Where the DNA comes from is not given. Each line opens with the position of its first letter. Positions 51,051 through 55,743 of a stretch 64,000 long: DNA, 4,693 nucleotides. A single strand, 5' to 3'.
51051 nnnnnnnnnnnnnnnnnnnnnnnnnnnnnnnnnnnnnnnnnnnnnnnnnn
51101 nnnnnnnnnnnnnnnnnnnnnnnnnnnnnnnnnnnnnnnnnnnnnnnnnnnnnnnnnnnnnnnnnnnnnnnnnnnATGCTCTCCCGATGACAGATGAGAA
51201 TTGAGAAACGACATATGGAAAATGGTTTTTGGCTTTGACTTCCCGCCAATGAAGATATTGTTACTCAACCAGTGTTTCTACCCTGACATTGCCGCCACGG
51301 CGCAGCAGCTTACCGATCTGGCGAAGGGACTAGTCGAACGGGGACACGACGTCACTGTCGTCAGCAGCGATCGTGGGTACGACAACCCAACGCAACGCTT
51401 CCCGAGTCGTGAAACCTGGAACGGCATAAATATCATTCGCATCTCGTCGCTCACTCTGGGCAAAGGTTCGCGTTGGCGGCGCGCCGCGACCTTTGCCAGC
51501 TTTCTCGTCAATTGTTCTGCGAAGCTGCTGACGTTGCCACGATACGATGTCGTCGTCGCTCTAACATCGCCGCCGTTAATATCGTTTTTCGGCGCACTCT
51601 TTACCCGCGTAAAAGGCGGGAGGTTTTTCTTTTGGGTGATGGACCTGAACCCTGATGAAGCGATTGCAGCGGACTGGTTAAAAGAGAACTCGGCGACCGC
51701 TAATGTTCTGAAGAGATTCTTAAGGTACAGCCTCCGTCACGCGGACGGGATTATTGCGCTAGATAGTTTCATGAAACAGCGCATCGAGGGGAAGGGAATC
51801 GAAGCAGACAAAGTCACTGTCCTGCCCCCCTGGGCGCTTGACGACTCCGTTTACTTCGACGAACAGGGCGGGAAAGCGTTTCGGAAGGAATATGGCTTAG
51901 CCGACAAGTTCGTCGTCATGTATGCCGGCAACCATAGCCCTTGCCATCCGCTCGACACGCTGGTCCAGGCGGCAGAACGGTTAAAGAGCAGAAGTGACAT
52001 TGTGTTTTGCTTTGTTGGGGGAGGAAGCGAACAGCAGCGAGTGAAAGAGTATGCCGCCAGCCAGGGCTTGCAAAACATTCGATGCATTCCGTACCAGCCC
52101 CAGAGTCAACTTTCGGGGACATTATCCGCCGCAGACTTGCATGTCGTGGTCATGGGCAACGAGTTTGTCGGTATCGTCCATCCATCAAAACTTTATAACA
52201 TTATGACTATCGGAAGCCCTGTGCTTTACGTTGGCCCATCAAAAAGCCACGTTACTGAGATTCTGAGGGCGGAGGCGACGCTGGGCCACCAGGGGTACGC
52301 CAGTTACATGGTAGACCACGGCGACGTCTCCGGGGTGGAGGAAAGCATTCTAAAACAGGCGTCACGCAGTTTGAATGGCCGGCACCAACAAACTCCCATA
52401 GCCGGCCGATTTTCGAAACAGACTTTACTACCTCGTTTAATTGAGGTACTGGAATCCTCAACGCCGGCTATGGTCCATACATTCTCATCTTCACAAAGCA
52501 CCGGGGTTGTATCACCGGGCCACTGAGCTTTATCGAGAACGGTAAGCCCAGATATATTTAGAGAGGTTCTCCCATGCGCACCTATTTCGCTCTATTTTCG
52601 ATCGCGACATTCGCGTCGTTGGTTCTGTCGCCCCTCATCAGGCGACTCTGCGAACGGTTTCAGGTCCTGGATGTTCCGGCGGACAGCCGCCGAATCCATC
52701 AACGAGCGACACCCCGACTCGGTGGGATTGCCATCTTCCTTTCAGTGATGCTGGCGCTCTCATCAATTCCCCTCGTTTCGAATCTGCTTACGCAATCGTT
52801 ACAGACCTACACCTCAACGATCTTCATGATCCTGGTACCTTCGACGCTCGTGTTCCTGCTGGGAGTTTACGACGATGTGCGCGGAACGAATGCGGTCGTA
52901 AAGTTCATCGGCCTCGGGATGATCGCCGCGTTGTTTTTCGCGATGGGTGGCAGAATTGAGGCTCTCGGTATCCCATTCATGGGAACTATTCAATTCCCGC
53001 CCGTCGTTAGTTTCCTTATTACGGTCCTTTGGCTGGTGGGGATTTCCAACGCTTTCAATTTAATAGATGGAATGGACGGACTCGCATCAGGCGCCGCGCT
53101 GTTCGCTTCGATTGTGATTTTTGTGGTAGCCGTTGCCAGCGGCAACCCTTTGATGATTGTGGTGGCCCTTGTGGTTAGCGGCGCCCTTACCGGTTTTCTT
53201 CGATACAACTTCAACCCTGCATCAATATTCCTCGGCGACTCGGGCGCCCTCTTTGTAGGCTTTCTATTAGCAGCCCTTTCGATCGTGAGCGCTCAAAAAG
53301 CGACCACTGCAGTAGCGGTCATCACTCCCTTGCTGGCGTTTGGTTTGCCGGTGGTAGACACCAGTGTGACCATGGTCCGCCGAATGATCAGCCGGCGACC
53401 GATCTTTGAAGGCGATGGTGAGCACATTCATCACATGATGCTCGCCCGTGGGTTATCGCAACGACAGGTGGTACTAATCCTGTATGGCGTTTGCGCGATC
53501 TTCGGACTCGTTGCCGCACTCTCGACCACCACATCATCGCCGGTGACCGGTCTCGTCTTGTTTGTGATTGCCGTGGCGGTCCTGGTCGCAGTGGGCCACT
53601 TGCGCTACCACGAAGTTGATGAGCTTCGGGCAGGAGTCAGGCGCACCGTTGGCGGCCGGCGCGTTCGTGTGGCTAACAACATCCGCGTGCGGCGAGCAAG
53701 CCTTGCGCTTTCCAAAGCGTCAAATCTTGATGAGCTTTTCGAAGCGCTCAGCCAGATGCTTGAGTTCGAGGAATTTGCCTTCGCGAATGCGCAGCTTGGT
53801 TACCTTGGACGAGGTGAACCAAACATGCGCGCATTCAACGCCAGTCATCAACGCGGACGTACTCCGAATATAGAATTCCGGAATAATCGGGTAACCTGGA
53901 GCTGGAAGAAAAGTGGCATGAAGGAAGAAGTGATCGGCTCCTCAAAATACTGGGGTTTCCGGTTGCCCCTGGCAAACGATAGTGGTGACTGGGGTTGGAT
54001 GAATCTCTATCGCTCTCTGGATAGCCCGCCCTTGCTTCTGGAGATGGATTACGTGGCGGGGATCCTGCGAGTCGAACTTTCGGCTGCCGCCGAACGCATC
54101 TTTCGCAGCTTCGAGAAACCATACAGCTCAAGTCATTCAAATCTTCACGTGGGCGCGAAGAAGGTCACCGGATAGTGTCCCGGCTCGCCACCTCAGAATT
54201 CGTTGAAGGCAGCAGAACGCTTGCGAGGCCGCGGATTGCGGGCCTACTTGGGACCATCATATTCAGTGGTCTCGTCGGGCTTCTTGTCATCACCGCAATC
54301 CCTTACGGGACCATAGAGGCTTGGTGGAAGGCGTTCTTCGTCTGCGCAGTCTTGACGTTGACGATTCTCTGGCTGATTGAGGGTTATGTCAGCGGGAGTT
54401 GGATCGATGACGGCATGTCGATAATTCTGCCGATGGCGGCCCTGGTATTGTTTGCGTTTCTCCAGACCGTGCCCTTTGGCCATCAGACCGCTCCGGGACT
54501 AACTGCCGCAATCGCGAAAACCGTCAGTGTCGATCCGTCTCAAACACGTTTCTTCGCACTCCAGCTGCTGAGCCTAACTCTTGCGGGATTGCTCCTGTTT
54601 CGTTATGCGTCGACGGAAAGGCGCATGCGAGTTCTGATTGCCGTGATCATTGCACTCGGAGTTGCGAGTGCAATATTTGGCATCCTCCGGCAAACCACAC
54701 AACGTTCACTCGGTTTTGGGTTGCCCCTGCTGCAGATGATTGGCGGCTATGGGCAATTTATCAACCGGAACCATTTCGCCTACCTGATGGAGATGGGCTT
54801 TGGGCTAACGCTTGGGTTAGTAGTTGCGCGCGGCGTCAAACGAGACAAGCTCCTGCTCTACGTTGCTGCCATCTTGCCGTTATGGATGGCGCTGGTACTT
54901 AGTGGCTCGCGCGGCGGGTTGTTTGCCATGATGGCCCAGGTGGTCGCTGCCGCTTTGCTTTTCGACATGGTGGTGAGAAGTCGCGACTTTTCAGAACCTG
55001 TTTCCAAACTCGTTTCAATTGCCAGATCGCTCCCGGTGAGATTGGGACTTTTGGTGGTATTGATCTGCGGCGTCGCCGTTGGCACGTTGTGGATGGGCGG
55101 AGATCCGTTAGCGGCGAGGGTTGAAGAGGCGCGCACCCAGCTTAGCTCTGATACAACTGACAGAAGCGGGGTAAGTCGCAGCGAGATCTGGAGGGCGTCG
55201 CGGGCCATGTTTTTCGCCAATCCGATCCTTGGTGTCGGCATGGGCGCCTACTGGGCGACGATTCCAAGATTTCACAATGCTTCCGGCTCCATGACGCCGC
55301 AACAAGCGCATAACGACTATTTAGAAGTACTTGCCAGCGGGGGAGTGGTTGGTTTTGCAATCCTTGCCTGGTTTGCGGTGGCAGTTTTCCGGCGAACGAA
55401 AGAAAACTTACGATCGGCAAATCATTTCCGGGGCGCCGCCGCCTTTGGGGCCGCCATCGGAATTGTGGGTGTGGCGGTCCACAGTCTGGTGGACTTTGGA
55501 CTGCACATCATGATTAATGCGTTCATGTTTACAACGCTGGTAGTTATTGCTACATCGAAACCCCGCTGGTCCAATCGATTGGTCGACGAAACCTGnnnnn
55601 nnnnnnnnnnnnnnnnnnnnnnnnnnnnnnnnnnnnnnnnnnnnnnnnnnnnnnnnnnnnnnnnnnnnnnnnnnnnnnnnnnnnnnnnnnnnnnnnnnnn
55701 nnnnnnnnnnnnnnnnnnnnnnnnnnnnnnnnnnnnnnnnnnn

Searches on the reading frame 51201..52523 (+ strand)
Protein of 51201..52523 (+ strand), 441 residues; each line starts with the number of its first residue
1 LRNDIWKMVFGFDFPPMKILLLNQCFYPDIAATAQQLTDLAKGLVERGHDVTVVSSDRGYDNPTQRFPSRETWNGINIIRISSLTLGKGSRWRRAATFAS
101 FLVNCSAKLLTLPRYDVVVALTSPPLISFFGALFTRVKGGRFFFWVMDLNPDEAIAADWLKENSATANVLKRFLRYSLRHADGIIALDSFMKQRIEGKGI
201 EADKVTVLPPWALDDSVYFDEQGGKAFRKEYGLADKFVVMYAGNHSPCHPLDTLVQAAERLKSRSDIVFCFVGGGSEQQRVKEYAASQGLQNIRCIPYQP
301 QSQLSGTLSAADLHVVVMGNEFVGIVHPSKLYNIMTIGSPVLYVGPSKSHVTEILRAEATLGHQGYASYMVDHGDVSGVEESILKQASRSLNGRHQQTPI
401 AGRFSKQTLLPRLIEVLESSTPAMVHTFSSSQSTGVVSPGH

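Call 10: search_protein_families(library=pfam, proteins=[window:51201-52523:+], max_evalue=0.001)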
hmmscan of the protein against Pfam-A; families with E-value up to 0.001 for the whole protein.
window:51201-52523:+ (441 aa): 4 families
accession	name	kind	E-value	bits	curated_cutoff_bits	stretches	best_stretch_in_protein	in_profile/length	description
PF13579.12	Glyco_trans_4_4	-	3.2e-18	67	29.7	1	34-211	4-158/158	Glycosyl transferase 4-like domain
PF13439.12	Glyco_transf_4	-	2.4e-14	54.2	28.5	1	36-210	7-164/170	Glycosyltransferase Family 4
PF00534.26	Glycos_transf_1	-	5.4e-11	42.8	26.4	1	228-342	6-120/172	Glycosyl transferases group 1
PF13692.12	Glyco_trans_1_4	-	1e-07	32.8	27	1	237-383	2-136/142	Glycosyl transferases group 1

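Call 11: search_protein_families(library=ncbifam, proteins=[window:51201-52523:+], max_evalue=0.001)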
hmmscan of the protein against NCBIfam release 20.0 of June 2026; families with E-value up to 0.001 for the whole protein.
window:51201-52523:+ (441 aa): 9 families
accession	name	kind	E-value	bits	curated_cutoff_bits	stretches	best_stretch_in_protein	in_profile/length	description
NF007640.0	PRK10307.1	subfamily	2.8e-46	158.3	276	1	17-409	1-391/411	WcaI family glycosyltransferase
TIGR04007.1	wcaI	equivalog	6.4e-25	87.6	800.45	1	17-342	1-336/407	colanic acid biosynthesis glycosyltransferase WcaI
TIGR04063.1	stp3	hypoth_equivalog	1.5e-14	53.7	442.05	1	113-292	91-270/397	TIGR04063 family PEP-CTERM/XrtA system glycosyltransferase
TIGR03999.1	thiol_BshA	equivalog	1.1e-08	34.4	273.7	1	168-410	132-363/375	N-acetyl-alpha-D-glucosaminyl L-malate synthase BshA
NF038298.1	EPS_HpsO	equivalog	2.5e-07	29.8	575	1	175-292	141-256/388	hormogonium polysaccharide biosynthesis glycosyltransferase HpsO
NF053513.1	Gtran_IagA_BgsA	equivalog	1.1e-06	27.9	460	1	165-326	90-251/333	LTA glycolipid anchor biosynthesis glycosyltransferase, IagA/BgsA family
NF053787.1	GlcN_PG_synth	equivalog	6.1e-06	25.3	480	1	166-358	129-303/361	N-acetylglucosaminyl phosphatidylglycerol synthase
TIGR03449.1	mycothiol_MshA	equivalog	0.00016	20.7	462.5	1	188-326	173-319/406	D-inositol-3-phosphate glycosyltransferase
NF041010.1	glycosy_Agl16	equivalog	0.00071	18.5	575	0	17-81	1-64/352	glycosylation protein Agl16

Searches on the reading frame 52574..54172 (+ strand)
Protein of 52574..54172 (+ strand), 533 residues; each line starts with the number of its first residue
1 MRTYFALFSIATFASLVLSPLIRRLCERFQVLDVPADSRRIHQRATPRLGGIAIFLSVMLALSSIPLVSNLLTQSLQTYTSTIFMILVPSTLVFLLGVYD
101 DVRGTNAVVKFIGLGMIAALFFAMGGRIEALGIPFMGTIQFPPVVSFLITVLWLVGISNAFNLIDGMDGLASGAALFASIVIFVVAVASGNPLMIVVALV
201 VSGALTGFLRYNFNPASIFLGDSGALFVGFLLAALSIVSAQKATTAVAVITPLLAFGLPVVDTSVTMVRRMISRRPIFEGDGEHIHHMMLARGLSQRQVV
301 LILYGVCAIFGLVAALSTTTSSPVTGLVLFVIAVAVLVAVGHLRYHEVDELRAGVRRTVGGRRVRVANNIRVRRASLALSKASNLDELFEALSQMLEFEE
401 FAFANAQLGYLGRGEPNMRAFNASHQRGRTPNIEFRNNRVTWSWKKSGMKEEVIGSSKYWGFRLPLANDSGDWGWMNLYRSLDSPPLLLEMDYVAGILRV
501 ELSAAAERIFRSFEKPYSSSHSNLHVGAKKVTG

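Call 10: search_protein_families(library=pfam, proteins=[window:52574-54172:+], max_evalue=0.001)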
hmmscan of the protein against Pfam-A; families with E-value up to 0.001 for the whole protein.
window:52574-54172:+ (533 aa): 1 family
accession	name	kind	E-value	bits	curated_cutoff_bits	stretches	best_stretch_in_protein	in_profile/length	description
PF00953.26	Glycos_transf_4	-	5.2e-37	127.7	27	1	84-239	2-159/160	Glycosyl transferase family 4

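Call 11: search_protein_families(library=ncbifam, proteins=[window:52574-54172:+], max_evalue=0.001)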
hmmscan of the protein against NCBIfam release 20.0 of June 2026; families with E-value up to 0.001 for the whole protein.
window:52574-54172:+ (533 aa): 3 families
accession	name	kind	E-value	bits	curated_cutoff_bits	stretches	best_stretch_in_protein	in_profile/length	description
TIGR02380.1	ECA_wecA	exception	5.1e-32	111.4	326.05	1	10-337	9-329/346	UDP-N-acetylglucosamine--undecaprenyl-phosphate N-acetylglucosaminephosphotransferase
NF053644.1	MraY_archaea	equivalog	3.5e-29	102.2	450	2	115-314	157-339/340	pseudomurein biosynthesis MraY family phospho-N-acetylmuramoyl-pentapeptide-transferase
TIGR00445.1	mraY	equivalog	1.1e-20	74.3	192.05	1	35-317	24-317/321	phospho-N-acetylmuramoyl-pentapeptide-transferase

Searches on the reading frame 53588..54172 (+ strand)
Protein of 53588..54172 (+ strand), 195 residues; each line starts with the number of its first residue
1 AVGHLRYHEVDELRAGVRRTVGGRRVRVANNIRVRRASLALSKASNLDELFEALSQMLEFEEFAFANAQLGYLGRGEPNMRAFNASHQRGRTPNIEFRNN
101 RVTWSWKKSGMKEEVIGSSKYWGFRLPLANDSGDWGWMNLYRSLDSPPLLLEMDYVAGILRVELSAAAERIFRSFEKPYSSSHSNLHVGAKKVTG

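Call 41: search_protein_families(library=pfam, proteins=[window:53588-54172:+], max_evalue=0.001)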
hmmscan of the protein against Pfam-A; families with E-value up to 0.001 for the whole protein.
window:53588-54172:+ (195 aa): 0 families

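Call 81: search_solved_structures(query=window:53588-54172:+, max_evalue=10)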
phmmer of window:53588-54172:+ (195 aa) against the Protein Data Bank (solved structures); distinct sequences matched with E-value up to 10: 3.
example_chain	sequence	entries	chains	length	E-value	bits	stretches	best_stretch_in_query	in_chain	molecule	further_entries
4pjr_A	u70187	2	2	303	0.00012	25.4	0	41-115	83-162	Pentatricopeptide repeat protein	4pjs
8r5o_G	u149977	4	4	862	0.28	14.4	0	70-113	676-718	PAP2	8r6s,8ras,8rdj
9epc_G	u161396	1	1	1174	0.65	13.2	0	70-113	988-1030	PAP2, pTAC2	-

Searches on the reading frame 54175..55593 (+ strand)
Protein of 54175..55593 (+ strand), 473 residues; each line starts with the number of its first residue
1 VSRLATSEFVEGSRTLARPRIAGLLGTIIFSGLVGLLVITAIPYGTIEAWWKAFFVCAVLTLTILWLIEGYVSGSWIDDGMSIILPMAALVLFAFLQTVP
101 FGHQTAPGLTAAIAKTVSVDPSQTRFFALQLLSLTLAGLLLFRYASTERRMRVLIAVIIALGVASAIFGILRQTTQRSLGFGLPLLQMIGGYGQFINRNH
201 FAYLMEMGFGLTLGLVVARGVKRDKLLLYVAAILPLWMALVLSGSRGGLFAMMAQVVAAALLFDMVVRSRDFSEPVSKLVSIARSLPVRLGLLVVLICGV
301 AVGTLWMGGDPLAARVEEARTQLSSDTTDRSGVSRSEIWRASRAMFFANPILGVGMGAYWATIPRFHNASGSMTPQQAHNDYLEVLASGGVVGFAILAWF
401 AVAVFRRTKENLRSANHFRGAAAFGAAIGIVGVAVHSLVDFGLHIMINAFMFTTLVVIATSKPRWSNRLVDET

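Call 10: search_protein_families(library=pfam, proteins=[window:54175-55593:+], max_evalue=0.001)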
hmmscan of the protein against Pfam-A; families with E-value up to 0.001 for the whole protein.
window:54175-55593:+ (473 aa): 1 family
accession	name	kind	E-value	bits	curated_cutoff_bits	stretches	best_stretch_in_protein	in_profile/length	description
PF04932.20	Wzy_C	-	7e-22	78.3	31.7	1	232-397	2-148/149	O-Antigen ligase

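Call 11: search_protein_families(library=ncbifam, proteins=[window:54175-55593:+], max_evalue=0.001)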
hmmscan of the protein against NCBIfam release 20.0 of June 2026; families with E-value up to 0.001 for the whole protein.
window:54175-55593:+ (473 aa): 3 families
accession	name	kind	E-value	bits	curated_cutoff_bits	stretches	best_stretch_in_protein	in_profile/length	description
TIGR00947.1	2A73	equivalog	4e-12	45.9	366.4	1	192-440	165-400/425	IctB family putative bicarbonate transporter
TIGR03097.1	PEP_O_lig_1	hypoth_equivalog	2e-07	30.2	188.1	1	187-409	155-350/408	putative O-glycosylation ligase, exosortase A system-associated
NF058641.1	TfpM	equivalog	0.00038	19.6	600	1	329-430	241-332/421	O-linking oligosaccharyltransferase TfpM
